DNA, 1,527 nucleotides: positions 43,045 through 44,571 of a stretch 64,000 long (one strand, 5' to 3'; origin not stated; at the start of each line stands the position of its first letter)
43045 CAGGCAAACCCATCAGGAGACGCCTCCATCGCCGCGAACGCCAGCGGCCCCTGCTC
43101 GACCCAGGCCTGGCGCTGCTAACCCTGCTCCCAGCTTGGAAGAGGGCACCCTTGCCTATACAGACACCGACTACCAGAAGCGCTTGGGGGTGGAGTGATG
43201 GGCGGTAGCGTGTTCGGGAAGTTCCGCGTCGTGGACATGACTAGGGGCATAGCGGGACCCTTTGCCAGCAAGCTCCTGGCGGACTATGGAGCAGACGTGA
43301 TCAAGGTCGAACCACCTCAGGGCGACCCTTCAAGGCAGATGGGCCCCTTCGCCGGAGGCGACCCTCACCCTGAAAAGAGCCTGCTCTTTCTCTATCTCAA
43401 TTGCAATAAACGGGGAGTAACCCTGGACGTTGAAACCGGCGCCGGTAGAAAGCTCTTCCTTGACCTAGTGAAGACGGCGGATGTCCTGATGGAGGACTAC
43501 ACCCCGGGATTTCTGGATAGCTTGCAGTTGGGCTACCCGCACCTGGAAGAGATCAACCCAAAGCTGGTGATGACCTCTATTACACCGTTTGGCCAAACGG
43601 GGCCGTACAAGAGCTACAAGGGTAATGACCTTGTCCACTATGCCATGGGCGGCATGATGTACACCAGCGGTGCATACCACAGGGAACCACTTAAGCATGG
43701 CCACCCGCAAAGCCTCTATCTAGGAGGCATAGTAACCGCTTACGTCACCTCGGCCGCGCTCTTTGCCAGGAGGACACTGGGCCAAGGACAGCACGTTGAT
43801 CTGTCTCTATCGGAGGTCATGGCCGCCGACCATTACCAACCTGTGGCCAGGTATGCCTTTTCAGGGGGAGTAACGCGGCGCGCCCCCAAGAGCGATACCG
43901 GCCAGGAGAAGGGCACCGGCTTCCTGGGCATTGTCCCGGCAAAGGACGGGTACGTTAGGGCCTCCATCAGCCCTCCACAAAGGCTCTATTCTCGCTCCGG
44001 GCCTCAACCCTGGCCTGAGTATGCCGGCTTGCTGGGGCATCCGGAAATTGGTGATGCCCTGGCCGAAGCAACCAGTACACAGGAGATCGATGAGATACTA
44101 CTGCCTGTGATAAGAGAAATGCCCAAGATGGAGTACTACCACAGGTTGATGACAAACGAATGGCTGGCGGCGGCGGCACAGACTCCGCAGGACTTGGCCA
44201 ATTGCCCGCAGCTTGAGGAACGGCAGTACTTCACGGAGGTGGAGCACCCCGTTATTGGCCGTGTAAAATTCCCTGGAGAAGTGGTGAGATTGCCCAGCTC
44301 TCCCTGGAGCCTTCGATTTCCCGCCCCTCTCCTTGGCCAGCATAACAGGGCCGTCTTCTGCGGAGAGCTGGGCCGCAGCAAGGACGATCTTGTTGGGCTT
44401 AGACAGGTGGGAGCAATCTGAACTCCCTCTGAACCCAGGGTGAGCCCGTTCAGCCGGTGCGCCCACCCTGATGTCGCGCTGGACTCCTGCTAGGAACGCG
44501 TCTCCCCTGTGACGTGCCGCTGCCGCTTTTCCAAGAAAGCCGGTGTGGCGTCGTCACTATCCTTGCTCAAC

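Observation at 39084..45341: Most complete copy of an iterated module: two tandem double hot-dog proteins, a coupled pair of family-III CoA-transferases, and a crotonase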

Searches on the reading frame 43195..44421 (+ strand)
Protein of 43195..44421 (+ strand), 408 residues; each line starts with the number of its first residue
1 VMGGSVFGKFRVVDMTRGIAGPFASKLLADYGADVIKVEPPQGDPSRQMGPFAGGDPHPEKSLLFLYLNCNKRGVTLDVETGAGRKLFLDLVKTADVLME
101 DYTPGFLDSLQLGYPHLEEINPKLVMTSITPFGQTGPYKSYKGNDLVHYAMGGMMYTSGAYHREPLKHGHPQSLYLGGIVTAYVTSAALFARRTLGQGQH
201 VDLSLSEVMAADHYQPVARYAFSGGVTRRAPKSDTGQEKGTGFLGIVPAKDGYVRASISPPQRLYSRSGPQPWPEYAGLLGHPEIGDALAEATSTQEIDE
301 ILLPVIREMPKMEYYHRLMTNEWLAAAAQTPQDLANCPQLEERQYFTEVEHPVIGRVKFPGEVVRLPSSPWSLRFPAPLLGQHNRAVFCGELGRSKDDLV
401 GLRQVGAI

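Call 4: search_protein_families(library=pfam, proteins=[window:43195-44421:+], max_evalue=0.001)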
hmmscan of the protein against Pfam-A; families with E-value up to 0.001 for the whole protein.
window:43195-44421:+ (408 aa): 1 family
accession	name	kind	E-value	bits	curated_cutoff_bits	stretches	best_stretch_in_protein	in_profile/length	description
PF02515.22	CoA_transf_3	-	2.5e-85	287.2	23.3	1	10-384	4-366/366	CoA-transferase family III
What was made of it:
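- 43198..44421 (+): CTb: Asp-less partner subunit (alternative GTG start at 43195). PF02515 E 2.5e-85 (call 4).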

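Call 7: search_protein_families(library=ncbifam, proteins=[window:43195-44421:+], max_evalue=0.001)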
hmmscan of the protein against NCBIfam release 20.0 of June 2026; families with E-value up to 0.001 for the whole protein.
window:43195-44421:+ (408 aa): 7 families
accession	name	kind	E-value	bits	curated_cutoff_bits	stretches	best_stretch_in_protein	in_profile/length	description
NF052585.1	SucGlutTfsCaiB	equivalog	1.2e-47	162.4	750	1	10-259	11-259/394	succinate--glutarate CoA-transferase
NF003809.0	PRK05398.1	subfamily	1.8e-47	161.9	442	1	10-408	8-416/416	formyl-CoA transferase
TIGR03253.1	oxalate_frc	equivalog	9.6e-44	149.7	504.2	1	10-408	7-416/416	formyl-CoA transferase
NF041294.1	Scnl_mescCoAtase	equivalog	1.7e-43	149.2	700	1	9-387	6-379/381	succinyl-CoA:mesaconate CoA-transferase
NF008511.0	PRK11430.1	equivalog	2.1e-39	135.7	522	1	7-208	10-207/381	CoA:oxalate CoA-transferase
NF002914.1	PRK03525.1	equivalog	6.4e-21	74.7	413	1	10-406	13-395/400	L-carnitine CoA-transferase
TIGR04253.1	mesacon_CoA_iso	equivalog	6.3e-13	48.5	725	1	9-210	5-199/403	2-methylfumaryl-CoA isomerase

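Call 32: search_solved_structures(query=window:43195-44421:+, max_evalue=1e-10, show_alignments=2)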
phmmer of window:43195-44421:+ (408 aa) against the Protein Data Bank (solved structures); distinct sequences matched with E-value up to 1e-10: 33.
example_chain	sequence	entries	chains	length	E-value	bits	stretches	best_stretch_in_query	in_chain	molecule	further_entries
9fn0_A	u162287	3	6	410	2.3e-52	181.5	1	4-407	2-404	Subunit of Benzylsuccinate CoA-transferase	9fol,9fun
9br7_A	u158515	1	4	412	2e-40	142.1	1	11-397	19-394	Succinate--hydroxymethylglutarate CoA-transferase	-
9br6_A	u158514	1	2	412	3e-40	141.5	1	11-397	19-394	Succinate--hydroxymethylglutarate CoA-transferase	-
4ed9_A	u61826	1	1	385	5.5e-40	140.7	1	9-229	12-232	CAIB/BAIF family protein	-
4hl6_A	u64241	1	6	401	1.7e-34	122.6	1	8-209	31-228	Uncharacterized protein YfdE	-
1pqy_A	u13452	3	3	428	4.2e-32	114.7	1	10-208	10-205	Hypothetical protein yfdW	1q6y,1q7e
1pt5_A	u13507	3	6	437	4.3e-32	114.7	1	10-208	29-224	Hypothetical protein yfdW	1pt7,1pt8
5yiy_A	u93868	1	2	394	6.6e-32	114.1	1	9-388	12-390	CoA transferase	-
10uh_A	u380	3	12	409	1e-31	113.4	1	10-208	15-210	Formyl-coenzyme a transferase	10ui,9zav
5yit_A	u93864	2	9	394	1e-31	113.4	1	9-388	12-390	CoA transferase III | Uncharacterized protein Rv3272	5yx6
3ubm_A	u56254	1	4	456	4.6e-28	101.4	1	10-207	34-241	Formyl-CoA:oxalate CoA-transferase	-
9fn0_B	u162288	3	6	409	2.1e-26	96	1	14-402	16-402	Subunit of Benzylsuccinate CoA-transferase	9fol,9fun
2vjp_A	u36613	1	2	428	6.1e-24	87.8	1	10-207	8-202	FORMYL-COENZYME A TRANSFERASE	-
1vgq_A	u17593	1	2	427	6.3e-24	87.8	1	10-207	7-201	Formyl-coenzyme A transferase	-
2vjm_B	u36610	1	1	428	6.3e-24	87.8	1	10-207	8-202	FORMYL-COENZYME A TRANSFERASE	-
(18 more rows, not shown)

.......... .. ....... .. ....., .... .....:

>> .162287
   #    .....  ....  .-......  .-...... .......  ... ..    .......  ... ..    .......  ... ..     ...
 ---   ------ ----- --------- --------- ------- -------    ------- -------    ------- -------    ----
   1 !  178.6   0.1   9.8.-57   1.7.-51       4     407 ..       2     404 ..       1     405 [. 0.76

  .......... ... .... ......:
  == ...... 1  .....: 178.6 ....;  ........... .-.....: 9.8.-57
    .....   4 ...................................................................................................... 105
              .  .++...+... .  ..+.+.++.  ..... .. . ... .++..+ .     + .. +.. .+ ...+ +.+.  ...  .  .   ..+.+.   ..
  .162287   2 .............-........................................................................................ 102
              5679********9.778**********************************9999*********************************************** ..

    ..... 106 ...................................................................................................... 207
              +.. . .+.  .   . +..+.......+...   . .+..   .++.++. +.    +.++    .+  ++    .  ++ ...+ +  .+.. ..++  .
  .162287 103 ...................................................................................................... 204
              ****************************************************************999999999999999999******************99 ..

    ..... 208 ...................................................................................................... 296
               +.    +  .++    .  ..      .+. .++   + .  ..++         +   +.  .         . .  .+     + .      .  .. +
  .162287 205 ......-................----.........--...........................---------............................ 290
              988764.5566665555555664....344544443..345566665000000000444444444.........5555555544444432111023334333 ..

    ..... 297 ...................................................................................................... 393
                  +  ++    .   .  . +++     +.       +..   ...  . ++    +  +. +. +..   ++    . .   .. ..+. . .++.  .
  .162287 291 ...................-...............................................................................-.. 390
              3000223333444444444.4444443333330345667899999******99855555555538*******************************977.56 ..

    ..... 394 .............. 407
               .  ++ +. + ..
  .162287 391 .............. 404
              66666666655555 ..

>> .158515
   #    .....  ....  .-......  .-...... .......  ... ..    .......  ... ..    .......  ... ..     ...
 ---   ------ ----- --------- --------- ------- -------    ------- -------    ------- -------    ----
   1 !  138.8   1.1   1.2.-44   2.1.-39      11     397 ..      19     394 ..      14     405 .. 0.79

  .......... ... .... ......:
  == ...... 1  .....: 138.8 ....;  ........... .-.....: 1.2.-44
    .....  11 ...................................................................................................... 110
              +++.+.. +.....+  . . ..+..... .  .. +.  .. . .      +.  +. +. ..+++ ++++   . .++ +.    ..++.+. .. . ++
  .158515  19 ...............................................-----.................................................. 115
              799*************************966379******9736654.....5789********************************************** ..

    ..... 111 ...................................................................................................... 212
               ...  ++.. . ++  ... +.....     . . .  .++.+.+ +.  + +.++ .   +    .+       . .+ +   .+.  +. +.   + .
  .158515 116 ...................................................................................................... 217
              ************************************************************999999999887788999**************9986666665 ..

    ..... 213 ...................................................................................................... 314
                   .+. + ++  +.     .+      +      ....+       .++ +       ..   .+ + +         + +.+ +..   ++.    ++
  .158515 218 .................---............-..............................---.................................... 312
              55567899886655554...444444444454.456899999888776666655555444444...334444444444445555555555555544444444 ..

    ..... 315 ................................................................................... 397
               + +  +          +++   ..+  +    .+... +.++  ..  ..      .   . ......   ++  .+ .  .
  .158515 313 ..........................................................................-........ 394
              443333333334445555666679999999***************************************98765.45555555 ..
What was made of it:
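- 43198..44421 (+): Best PDB hit is 9fn0_A at 2.3e-52, against 9fn0_B at 2.1e-26 (call 32).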

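Call 41: find_homologous_proteins(query=window:43195-44421:+, max_evalue=1e-20)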
Query window:43195-44421:+ (408 aa): 5255 proteins with E <= 1e-20 among 8000 candidates; the best 120 are listed.
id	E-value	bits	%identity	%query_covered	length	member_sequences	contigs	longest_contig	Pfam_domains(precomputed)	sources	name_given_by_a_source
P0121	9.1e-276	932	99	100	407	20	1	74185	PF02515.23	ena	-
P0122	6.3e-265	897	95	100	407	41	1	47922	PF02515.23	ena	-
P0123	5.9e-252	854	90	100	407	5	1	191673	PF02515.23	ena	-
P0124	6.5e-242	821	86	100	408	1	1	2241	PF02515.23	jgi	-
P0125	3.3e-236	802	85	100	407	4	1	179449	PF02515.23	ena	-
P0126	1.0e-195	669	72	99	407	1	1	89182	PF02515.23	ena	-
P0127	1.6e-192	658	69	99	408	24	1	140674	PF02515.23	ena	-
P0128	2.1e-184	631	66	99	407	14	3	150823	PF02515.23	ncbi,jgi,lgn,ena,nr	ncbi:MAG: formyl-CoA transferase/CoA:oxalate CoA-transferase [Chloroflexi bacterium]|jgi:crotonobeta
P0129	7.9e-182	623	65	100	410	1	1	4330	PF02515.23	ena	-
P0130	2.8e-180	618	65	99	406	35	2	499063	PF02515.23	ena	-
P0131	1.1e-177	609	64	100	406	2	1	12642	PF02515.23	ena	-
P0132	2.5e-175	601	63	100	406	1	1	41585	PF02515.23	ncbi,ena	-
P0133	1.2e-173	596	63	99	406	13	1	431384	PF02515.23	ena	-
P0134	2.7e-173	595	62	99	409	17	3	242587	PF02515.23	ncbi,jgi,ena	-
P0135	3.9e-171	588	62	100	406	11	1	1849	PF02515.23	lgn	-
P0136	7.4e-163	560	60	100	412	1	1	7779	PF02515.23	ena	-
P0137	2.0e-162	559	61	100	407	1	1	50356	PF02515.23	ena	-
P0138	2.1e-162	559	59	100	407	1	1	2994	PF02515.23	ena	-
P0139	5.6e-160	551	58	99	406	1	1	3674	PF02515.23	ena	-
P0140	1.5e-158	546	58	100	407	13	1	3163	PF02515.23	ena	-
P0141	1.7e-158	546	60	100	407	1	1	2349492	PF02515.23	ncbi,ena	-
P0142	1.1e-157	543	60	99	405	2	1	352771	PF02515.23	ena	-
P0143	4.2e-156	538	58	100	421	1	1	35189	PF02515.23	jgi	jgi:CoA:oxalate CoA-transferase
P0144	1.0e-155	537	58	100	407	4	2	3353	PF02515.23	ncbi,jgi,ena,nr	ncbi:MAG: CoA transferase [Dehalococcoidia bacterium]|jgi:crotonobetainyl-CoA:carnitine CoA-transfer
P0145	1.4e-155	536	59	99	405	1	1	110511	PF02515.23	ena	-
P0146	1.0e-154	533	57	100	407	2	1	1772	PF02515.23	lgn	-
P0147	8.4e-154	530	57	100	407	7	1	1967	PF02515.23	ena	-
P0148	4.5e-153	528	56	100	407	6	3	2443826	PF02515.23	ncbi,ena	-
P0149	5.9e-153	528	57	100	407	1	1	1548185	PF02515.23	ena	-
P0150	7.2e-153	527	59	94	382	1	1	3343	PF02515.23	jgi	-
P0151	9.6e-153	527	57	100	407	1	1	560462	PF02515.23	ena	-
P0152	1.1e-152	527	57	100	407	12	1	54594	PF02515.23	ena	-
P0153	2.4e-152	526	56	100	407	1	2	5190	PF02515.23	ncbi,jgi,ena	-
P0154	1.6e-151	523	58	100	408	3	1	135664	PF02515.23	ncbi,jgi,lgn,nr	ncbi:MAG: CoA transferase [SAR202 cluster bacterium]|nr:CoA transferase [SAR202 cluster bacterium]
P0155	1.7e-151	523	57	99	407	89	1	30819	PF02515.23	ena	-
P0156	3.4e-150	519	56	100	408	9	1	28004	PF02515.23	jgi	jgi:CoA:oxalate CoA-transferase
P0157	3.5e-150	519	56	98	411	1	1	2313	PF02515.23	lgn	-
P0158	1.1e-149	517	57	99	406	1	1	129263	PF02515.23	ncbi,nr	ncbi:MAG: CoA transferase [Chloroflexi bacterium]|nr:CoA transferase [Chloroflexota bacterium]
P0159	1.2e-148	513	56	100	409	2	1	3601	PF02515.23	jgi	-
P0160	1.3e-148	513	56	99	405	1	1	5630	PF02515.23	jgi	jgi:CoA:oxalate CoA-transferase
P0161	1.4e-146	507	85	62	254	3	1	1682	PF02515.23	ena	-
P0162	2.6e-146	506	55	100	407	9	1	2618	PF02515.23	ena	-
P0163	6.3e-146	505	55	99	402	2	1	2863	PF02515.23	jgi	jgi:crotonobetainyl-CoA:carnitine CoA-transferase CaiB-like acyl-CoA transferase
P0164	5.9e-145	501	54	99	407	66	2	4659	PF02515.23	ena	-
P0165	1.4e-144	500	57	100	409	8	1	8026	PF02515.23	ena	-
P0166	2.1e-144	500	54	100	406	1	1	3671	PF02515.23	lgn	-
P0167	5.4e-144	498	57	100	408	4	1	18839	PF02515.23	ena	-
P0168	1.5e-143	497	55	100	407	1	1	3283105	PF02515.23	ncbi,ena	-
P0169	2.6e-143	496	55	100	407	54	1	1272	PF02515.23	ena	-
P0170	5.1e-143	495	54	100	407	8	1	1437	PF02515.23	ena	-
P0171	4.9e-142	492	55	100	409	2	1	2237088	PF02515.23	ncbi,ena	-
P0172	9.4e-141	488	53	100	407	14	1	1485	PF02515.23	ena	-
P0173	1.2e-140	487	63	81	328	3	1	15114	PF02515.23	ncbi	-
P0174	1.4e-140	487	53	100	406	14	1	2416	PF02515.23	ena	-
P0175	3.0e-140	486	54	100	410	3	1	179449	PF02515.23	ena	-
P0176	3.6e-140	486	55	98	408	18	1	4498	PF02515.23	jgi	jgi:crotonobetainyl-CoA:carnitine CoA-transferase CaiB-like acyl-CoA transferase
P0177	2.5e-139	483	55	98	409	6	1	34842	PF02515.23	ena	-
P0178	4.8e-139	482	54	98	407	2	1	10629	PF02515.23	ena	-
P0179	5.7e-139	482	52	100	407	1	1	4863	PF02515.23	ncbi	-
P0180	3.4e-138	479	54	99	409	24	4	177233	PF02515.23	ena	-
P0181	3.6e-138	479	55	98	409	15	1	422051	PF02515.23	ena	-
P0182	3.0e-136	473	52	100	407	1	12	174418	PF02515.23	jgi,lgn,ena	jgi:crotonobetainyl-CoA:carnitine CoA-transferase CaiB-like acyl-CoA transferase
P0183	9.0e-136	471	54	99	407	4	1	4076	PF02515.23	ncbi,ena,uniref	ncbi:uncharacterized protein METZ01_LOCUS140011 [marine metagenome]|uniref:CoA transferase n=1 Tax=m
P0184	1.2e-135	471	53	99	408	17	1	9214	PF02515.23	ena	-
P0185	2.8e-135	469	52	98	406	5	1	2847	PF02515.23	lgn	-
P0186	4.6e-135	469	53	100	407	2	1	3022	PF02515.23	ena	-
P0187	2.0e-132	460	53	95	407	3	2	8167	PF02515.23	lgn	-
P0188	4.5e-132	459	51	100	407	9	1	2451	PF02515.23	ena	-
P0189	1.3e-127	444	48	100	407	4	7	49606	PF02515.23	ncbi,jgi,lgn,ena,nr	ncbi:MAG: succinyl-CoA---D-citramalate CoA-transferase/CoA:oxalate CoA-transferase [Chloroflexi bact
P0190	2.9e-111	390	47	97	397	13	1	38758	PF02515.23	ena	-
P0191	1.0e-110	389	46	100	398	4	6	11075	PF02515.23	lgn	-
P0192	3.5e-109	384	47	100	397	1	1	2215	PF02515.23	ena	-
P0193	1.0e-108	382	54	77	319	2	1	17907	PF02515.23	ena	-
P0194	1.6e-108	381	56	77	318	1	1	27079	PF02515.23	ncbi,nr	ncbi:MAG: CoA transferase, partial [Chloroflexi bacterium]|nr:CoA transferase [Chloroflexota bacteri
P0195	5.8e-108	380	47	100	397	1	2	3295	PF02515.23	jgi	jgi:crotonobetainyl-CoA:carnitine CoA-transferase CaiB-like acyl-CoA transferase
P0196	7.1e-106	373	47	100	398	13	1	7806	PF02515.23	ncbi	-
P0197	5.7e-105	370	46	99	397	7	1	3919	PF02515.23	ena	-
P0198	1.5e-104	368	45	98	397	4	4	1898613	PF02515.23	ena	-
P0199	1.3e-103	365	45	99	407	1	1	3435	PF02515.23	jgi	-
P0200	2.3e-103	364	44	100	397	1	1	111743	PF02515.23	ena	-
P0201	2.6e-103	364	45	99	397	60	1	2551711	PF02515.23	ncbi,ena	-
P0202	3.7e-103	364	45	98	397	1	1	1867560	PF02515.23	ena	-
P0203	4.1e-103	364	46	100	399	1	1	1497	PF02515.23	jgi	jgi:crotonobetainyl-CoA:carnitine CoA-transferase CaiB-like acyl-CoA transferase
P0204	1.2e-102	362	47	100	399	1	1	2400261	PF02515.23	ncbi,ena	-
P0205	1.4e-102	362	45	100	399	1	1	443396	PF02515.23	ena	-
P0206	1.8e-102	361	44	99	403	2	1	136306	PF02515.23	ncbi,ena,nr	ncbi:MAG: hypothetical protein BZY80_03405 [SAR202 cluster bacterium Io17-Chloro-G2]|nr:MAG: hypothe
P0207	2.1e-102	361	46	100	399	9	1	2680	PF02515.23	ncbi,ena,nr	ncbi:MAG: CoA transferase [Chloroflexi bacterium]|nr:CoA transferase [Chloroflexota bacterium]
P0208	3.1e-102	361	47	100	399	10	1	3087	PF02515.23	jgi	jgi:crotonobetainyl-CoA:carnitine CoA-transferase CaiB-like acyl-CoA transferase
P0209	3.5e-102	360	46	100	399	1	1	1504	PF02515.23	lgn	-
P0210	3.6e-102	360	45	99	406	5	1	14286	PF02515.23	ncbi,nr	ncbi:MAG: CoA transferase [Chloroflexi bacterium]|nr:CoA transferase [Chloroflexota bacterium]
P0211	4.5e-102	360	46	100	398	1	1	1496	PF02515.23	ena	-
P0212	4.7e-102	360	46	98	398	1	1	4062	PF02515.23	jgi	-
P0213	5.1e-102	360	46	99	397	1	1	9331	PF02515.23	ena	-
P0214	5.2e-102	360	44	99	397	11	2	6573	PF02515.23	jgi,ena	jgi:crotonobetainyl-CoA:carnitine CoA-transferase CaiB-like acyl-CoA transferase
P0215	6.2e-102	360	45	99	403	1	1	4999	PF02515.23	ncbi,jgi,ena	-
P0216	6.2e-102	360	46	100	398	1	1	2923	PF02515.23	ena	-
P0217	9.3e-102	359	46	99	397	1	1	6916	PF02515.23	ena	-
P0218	1.4e-101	359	46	99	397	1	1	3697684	PF02515.23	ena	-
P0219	1.4e-101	358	45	98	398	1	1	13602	PF02515.23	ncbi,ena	-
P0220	2.3e-101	358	46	100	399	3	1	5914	PF02515.23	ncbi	-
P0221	3.0e-101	357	46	99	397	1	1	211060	PF02515.23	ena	-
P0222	3.3e-101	357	44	99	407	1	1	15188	PF02515.23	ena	-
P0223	3.3e-101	357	45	99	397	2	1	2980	PF02515.23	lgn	-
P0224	4.7e-101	357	44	99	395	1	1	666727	PF02515.23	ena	-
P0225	4.9e-101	357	44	100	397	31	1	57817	PF02515.23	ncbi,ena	-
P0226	5.1e-101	357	44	100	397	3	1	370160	PF02515.23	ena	-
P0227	6.2e-101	356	46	100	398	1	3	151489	PF02515.23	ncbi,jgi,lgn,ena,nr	ncbi:MAG: CoA transferase [Chloroflexi bacterium]|nr:CoA transferase [Chloroflexota bacterium] MDA12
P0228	6.6e-101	356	45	98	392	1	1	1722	PF02515.23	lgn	-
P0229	7.1e-101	356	45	100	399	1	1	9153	PF02515.23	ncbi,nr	ncbi:MAG: CoA transferase [Chloroflexi bacterium]|nr:CoA transferase [Chloroflexota bacterium]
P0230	8.8e-101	356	44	99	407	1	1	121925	PF02515.23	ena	-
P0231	9.4e-101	356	46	100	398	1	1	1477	PF02515.23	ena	-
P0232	1.0e-100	356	44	99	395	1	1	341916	PF02515.23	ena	-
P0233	1.2e-100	355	44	99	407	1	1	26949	PF02515.23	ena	-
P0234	1.6e-100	355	47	93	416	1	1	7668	PF02515.23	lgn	-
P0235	2.3e-100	354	45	98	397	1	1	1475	PF02515.23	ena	-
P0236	2.3e-100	354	45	99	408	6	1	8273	PF02515.23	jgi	jgi:crotonobetainyl-CoA:carnitine CoA-transferase CaiB-like acyl-CoA transferase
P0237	2.3e-100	354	46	99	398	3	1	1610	PF02515.23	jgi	-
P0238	2.4e-100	354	45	99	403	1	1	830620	PF02515.23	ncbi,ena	-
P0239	2.9e-100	354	45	99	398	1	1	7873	PF02515.23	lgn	-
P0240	4.3e-100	354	45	98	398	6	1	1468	PF02515.23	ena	-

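Call 42: find_encoding_contigs(protein=P0128, flank=7000, max_places=1)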
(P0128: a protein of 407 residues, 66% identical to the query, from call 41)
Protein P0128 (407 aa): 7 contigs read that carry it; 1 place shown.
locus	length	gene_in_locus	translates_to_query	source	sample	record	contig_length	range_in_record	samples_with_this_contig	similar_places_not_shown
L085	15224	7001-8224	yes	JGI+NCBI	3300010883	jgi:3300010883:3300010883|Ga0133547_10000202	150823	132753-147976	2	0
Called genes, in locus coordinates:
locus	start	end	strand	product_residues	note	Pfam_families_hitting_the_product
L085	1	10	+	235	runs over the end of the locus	PF04264:YceI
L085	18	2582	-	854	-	PF12773:DZR, PF13248:Zn_ribbon_3 (faint), PF24460:DUF7575 (faint), PF13240:Zn_Ribbon_1 (weak), PF10101:DUF2339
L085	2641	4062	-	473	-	PF07690:MFS_1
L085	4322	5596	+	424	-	PF07690:MFS_1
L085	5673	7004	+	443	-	PF02515:CoA_transf_3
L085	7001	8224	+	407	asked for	PF02515:CoA_transf_3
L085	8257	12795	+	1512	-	-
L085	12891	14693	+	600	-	PF22494:choice_anch_I (faint), PF10282:Lactonase, PF21783:YNCE (faint), PF23414:Beta-prop_EML_2 (faint), PF10282:Lactonase (weak), PF25174:Beta-prop_THOC3 (weak), PF02239:Cytochrom_D1 (weak), PF21419:RoxA-like_Cyt-c, +2 more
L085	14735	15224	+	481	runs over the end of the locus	-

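Call 43: find_encoding_contigs(protein=P0134, flank=7000, max_places=1)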
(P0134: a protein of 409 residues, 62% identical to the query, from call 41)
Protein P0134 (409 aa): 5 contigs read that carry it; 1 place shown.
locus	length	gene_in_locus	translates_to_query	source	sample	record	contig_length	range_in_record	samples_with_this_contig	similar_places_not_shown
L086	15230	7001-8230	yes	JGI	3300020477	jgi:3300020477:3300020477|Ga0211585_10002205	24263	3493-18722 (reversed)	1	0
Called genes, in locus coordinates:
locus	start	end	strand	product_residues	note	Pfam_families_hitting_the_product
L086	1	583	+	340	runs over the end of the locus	PF02885:Glycos_trans_3N, PF00591:Glycos_transf_3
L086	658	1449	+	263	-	PF00218:IGPS, PF01729:QRPTase_C (weak)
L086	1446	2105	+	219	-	PF00697:PRAI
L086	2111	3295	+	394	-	PF00291:PALP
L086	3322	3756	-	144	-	PF01575:MaoC_dehydratas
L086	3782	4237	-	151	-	PF13452:FAS1_DH_region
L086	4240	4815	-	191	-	PF13302:Acetyltransf_3, PF00583:Acetyltransf_1 (weak)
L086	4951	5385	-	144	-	PF00293:NUDIX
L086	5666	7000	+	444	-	PF02515:CoA_transf_3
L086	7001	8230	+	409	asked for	PF02515:CoA_transf_3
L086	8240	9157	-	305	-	PF12717:Cnd1 (faint), PF01602:Adaptin_N, PF23271:HEAT_GCN1 (faint), PF25780:TPR_IPO5 (faint), PF11698:V-ATPase_H_C (faint), PF02985:HEAT (faint), PF13646:HEAT_2, PF13646:HEAT_2, +4 more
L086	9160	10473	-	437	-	PF01523:PmbA_TldD_1st, PF19289:PmbA_TldD_3rd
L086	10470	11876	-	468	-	PF01523:PmbA_TldD_1st, PF19290:PmbA_TldD_2nd, PF19289:PmbA_TldD_3rd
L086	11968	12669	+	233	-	PF00730:HhH-GPD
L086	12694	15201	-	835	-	PF02463:SMC_N (weak), PF13476:AAA_23, PF04423:Rad50_zn_hook, PF13558:SbcC_Walker_B (weak)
